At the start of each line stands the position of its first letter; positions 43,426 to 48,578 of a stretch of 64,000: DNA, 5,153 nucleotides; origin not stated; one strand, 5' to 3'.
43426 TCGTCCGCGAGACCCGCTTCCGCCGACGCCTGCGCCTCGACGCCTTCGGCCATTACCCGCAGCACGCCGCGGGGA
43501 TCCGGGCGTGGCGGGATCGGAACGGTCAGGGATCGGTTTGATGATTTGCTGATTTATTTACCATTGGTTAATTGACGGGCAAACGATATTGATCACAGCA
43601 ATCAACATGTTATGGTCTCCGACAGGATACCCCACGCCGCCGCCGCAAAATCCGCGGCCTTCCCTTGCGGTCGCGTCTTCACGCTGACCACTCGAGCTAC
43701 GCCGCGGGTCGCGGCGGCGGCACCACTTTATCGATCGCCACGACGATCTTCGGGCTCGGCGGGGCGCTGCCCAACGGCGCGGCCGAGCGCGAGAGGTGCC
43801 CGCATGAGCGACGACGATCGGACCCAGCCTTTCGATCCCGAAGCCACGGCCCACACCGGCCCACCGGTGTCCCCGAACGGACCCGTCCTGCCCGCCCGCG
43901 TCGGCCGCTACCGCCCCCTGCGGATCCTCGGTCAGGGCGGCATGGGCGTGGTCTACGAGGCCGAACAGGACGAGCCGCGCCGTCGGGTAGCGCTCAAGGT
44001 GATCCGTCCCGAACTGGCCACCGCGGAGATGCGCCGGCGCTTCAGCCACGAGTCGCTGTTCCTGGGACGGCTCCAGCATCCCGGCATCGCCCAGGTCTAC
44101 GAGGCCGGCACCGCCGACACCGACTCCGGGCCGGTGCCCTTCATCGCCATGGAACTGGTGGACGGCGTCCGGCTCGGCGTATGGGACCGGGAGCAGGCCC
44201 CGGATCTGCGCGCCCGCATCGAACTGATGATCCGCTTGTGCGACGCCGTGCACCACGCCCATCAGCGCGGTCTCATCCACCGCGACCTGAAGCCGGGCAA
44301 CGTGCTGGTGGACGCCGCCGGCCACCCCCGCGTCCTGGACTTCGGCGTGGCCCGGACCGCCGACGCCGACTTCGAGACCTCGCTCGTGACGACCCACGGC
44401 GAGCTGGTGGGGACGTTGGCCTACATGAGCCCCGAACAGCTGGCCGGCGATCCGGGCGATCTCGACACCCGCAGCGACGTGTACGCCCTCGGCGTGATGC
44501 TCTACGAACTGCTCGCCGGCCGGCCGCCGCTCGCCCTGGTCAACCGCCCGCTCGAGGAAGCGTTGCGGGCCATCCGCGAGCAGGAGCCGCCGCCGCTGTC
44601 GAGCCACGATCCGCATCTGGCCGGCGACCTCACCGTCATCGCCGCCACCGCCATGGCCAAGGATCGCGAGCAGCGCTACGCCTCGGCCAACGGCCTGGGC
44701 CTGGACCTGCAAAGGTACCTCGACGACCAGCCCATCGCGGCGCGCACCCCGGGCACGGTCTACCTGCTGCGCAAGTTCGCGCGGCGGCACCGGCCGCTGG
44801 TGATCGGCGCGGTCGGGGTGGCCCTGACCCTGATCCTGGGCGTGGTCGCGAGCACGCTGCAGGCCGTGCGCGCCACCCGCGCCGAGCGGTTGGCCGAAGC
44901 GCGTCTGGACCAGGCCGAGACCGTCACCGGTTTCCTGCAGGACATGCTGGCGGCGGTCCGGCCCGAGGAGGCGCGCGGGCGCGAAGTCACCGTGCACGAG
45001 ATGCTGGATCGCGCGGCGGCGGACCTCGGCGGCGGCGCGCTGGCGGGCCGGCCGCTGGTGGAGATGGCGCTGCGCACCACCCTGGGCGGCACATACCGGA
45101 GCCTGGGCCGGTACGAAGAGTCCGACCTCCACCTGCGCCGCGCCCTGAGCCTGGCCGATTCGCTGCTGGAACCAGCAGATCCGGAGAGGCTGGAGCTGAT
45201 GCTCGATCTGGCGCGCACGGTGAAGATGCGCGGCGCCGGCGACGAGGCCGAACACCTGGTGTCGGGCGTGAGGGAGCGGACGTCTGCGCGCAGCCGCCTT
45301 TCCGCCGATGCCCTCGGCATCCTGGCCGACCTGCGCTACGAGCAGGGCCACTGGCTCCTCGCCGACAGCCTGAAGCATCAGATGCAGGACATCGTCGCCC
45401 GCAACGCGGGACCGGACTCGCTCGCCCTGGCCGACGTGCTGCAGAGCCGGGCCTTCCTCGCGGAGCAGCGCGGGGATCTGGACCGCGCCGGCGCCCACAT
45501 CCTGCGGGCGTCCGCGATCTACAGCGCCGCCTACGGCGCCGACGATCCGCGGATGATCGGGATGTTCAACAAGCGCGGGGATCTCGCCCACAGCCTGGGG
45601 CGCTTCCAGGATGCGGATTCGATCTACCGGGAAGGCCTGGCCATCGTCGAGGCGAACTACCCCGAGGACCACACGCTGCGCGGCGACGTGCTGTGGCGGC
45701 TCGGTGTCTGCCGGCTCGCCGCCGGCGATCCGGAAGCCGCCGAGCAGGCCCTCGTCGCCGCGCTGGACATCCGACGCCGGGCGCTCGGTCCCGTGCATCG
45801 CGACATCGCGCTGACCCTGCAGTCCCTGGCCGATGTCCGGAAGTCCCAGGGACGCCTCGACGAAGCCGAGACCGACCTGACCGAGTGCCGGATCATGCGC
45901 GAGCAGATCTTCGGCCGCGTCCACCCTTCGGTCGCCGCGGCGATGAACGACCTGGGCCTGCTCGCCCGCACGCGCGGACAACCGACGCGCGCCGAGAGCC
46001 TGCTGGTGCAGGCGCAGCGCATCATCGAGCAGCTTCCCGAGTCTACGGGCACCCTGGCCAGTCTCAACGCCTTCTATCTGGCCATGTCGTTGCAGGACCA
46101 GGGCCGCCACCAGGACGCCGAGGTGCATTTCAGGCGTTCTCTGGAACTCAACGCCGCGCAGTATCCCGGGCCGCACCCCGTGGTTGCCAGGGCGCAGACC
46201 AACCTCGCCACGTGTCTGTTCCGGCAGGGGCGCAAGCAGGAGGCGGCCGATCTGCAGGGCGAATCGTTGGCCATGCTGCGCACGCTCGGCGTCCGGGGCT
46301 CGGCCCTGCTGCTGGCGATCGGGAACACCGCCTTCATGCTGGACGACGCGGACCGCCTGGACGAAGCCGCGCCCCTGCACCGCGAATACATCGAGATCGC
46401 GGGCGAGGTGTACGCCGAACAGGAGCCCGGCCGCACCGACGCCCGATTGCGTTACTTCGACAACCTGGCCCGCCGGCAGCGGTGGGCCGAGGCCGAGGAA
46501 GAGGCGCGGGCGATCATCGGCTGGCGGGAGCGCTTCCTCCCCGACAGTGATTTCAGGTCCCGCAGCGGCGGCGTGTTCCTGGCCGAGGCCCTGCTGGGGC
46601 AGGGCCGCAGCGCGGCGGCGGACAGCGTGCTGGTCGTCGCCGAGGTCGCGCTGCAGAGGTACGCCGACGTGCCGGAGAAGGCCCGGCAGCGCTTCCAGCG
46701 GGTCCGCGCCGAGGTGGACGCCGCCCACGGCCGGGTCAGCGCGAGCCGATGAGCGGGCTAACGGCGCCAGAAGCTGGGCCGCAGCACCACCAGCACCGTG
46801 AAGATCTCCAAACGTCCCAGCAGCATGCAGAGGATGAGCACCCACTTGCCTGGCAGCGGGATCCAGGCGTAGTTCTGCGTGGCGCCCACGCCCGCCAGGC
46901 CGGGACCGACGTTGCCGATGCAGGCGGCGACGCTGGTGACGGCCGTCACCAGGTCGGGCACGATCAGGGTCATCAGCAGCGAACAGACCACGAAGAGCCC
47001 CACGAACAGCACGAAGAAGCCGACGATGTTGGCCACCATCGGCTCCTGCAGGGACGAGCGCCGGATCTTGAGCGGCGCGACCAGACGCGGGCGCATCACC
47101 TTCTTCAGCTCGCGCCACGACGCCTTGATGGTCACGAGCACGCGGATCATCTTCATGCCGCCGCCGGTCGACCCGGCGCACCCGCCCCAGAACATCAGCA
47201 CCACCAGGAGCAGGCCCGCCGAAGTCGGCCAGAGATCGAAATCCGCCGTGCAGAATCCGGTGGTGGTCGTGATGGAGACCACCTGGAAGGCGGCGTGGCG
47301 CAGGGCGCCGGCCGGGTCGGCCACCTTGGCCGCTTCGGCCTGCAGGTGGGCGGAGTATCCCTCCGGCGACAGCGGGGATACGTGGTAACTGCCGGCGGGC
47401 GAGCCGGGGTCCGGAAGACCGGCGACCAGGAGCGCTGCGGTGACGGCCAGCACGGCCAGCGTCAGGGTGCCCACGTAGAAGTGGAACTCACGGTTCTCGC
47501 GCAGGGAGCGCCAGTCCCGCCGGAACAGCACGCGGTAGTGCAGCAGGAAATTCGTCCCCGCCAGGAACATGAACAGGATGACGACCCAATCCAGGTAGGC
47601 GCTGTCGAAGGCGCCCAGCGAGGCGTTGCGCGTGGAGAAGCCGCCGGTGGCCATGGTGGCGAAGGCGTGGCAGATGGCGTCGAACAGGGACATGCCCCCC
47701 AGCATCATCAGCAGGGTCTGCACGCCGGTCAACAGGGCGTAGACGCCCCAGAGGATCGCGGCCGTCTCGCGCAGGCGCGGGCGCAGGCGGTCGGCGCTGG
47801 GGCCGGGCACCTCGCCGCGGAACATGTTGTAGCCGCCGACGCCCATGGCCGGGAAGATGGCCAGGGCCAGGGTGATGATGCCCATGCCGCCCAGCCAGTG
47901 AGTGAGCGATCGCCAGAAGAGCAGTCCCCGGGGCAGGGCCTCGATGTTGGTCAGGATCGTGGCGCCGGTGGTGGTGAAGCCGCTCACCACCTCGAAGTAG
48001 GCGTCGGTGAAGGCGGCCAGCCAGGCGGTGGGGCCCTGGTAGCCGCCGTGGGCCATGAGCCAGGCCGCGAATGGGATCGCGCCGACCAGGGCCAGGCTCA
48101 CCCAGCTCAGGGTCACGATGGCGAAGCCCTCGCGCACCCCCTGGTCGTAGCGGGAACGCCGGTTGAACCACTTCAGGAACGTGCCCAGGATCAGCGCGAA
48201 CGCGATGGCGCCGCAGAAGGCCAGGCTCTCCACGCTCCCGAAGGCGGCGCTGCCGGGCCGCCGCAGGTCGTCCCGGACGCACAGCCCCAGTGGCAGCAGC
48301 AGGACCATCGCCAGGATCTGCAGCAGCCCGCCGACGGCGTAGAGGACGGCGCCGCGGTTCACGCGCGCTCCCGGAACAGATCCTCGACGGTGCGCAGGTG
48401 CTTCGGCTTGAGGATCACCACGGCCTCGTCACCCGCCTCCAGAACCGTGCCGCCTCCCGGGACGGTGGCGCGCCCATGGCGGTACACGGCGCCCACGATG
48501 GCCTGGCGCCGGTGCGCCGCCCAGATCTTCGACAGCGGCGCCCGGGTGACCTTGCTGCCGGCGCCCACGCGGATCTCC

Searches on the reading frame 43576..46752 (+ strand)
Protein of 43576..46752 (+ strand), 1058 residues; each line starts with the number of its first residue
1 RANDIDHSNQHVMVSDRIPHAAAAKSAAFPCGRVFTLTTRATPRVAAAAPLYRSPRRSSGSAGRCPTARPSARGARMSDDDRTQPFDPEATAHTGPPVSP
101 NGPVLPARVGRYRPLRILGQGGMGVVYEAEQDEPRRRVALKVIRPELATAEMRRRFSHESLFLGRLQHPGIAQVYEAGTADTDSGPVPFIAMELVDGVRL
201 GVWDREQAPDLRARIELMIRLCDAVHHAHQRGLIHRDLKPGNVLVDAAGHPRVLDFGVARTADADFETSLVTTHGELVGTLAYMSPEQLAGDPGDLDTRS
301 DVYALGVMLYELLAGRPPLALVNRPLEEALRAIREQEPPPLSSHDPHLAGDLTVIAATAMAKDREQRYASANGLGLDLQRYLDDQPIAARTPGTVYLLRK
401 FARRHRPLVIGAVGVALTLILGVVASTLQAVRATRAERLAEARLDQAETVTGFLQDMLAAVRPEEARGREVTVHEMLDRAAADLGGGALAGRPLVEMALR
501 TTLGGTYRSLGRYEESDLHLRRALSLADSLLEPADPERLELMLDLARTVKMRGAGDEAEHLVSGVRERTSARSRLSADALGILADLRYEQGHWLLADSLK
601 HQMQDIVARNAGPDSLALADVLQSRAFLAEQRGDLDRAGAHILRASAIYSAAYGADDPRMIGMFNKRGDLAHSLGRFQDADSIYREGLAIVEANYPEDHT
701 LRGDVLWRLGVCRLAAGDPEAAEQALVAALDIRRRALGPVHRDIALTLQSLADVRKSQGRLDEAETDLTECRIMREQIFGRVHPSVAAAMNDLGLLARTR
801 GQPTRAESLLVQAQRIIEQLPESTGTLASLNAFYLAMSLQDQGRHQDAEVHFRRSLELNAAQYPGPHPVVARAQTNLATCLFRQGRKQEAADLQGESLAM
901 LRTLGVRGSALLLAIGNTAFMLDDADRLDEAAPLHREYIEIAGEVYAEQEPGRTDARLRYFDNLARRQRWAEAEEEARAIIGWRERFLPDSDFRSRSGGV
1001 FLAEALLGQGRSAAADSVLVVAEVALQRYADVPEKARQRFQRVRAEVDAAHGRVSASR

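Call 55: search_protein_families(library=pfam, proteins=[window:43576-46752:+], max_evalue=0.001)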
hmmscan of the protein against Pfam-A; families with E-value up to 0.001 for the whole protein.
window:43576-46752:+ (1058 aa): 15 families
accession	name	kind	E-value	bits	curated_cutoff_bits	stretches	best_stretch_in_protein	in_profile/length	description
PF13424.12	TPR_12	-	4.9e-48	161.6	30.1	5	831-902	7-76/77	Tetratricopeptide repeat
PF00069.31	Pkinase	-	1.1e-38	133.6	31.7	1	113-324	2-202/263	Protein kinase domain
PF13374.12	TPR_10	-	7.2e-29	99.4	27.5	1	746-784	3-41/42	Tetratricopeptide repeat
PF07714.23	PK_Tyr_Ser-Thr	-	2.5e-26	93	23.1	1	116-367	5-248/258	Protein tyrosine and serine/threonine kinase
PF24885.1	TPR_NPHP3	-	9.2e-19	68.2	100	1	721-829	117-225/239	Nephrocystin-3 TPR domain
PF00515.34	TPR_1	-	2.9e-17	62.1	27.8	0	834-859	6-31/34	Tetratricopeptide repeat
PF07719.23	TPR_2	-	3.9e-15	55.1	27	0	833-859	5-31/34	Tetratricopeptide repeat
PF13181.12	TPR_8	-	6.9e-15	54.3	25.7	0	502-527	6-31/34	Tetratricopeptide repeat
PF17874.7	TPR_MalT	-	3.3e-14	53.4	45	2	667-858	7-190/336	MalT-like TPR region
PF14559.12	TPR_19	-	5.7e-10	39.8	25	0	529-569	12-55/68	Tetratricopeptide repeat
PF13432.12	TPR_16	-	3.3e-08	34.3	32.7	1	835-893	3-53/65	Tetratricopeptide repeat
PF03109.22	ABC1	-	5.2e-07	29.5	22.9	1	190-272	145-227/244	ABC1 atypical kinase-like domain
PF01636.29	APH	-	2.5e-05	24.6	23.2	1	229-267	166-205/239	Phosphotransferase enzyme family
PF13176.12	TPR_7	-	0.00013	22.2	27.9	0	503-532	5-34/36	Tetratricopeptide repeat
PF13174.12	TPR_6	-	0.0005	21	26.3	0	704-726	1-23/33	Tetratricopeptide repeat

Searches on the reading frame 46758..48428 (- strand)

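Call 55: search_protein_families(library=pfam, proteins=[window:46758-48428:-], max_evalue=0.001)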
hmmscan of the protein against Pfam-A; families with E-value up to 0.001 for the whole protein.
window:46758-48428:- (556 aa): 1 family
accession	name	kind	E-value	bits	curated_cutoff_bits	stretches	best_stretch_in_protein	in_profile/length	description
PF02386.22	TrkH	-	4.1e-73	247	27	1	71-550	5-491/502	Cation transport protein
